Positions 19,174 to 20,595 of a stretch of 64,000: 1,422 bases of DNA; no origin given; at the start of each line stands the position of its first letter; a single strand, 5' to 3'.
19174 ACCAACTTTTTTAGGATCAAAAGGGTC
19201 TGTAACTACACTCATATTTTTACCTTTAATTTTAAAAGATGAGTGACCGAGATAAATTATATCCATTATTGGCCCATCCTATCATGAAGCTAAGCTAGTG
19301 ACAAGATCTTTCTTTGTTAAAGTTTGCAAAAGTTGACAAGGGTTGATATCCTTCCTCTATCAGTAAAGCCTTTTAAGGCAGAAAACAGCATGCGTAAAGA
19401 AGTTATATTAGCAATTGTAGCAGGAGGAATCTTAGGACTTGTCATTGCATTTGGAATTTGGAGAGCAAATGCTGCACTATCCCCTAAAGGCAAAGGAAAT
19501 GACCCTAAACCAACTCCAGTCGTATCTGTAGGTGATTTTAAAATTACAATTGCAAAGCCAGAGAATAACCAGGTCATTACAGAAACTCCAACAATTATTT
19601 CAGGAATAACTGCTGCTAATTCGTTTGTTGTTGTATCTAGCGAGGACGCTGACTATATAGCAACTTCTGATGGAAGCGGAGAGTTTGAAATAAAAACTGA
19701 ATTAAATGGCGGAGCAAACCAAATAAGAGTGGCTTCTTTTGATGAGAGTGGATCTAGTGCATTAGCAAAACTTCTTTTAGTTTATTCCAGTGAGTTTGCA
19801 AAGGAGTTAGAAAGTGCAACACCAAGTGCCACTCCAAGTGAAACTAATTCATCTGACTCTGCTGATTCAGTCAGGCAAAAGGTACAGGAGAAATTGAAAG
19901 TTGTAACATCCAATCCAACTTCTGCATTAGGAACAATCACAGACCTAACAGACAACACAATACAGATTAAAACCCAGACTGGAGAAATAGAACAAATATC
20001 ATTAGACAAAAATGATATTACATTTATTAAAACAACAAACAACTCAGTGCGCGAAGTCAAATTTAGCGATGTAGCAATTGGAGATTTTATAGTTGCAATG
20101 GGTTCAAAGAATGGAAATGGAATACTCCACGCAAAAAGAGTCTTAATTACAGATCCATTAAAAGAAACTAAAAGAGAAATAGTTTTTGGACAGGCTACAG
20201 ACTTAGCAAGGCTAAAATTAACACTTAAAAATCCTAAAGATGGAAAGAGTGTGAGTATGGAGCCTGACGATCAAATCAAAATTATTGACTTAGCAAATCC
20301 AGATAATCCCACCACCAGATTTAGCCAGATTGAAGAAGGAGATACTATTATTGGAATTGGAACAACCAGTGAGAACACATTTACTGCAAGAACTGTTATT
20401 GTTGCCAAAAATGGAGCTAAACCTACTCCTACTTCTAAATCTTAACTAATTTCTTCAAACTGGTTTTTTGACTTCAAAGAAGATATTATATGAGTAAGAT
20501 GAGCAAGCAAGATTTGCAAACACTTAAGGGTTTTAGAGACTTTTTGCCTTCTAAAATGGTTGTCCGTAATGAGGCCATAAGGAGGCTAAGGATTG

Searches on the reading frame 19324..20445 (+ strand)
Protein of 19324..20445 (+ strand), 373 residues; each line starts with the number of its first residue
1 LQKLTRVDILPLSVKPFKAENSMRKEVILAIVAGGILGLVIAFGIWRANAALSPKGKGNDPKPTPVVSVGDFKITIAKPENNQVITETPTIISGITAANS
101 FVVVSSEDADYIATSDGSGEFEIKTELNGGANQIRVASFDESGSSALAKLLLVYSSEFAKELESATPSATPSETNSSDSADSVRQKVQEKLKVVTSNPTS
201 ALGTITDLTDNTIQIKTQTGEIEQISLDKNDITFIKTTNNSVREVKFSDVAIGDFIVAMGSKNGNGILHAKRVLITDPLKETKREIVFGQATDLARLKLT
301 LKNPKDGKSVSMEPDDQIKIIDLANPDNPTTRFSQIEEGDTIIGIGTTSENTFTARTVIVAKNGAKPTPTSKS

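Call 46: search_protein_families(library=pfam, proteins=[window:19324-20445:+], max_evalue=0.001)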
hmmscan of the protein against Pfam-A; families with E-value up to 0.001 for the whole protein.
window:19324-20445:+ (373 aa): 2 families
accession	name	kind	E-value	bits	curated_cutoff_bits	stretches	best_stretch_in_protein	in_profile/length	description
PF09136.16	Glucodextran_B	-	4.1e-05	23.9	27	1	74-146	3-73/83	Glucodextranase, domain B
PF17936.7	Big_6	-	4.7e-05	24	27.6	1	81-148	6-76/83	Bacterial Ig domain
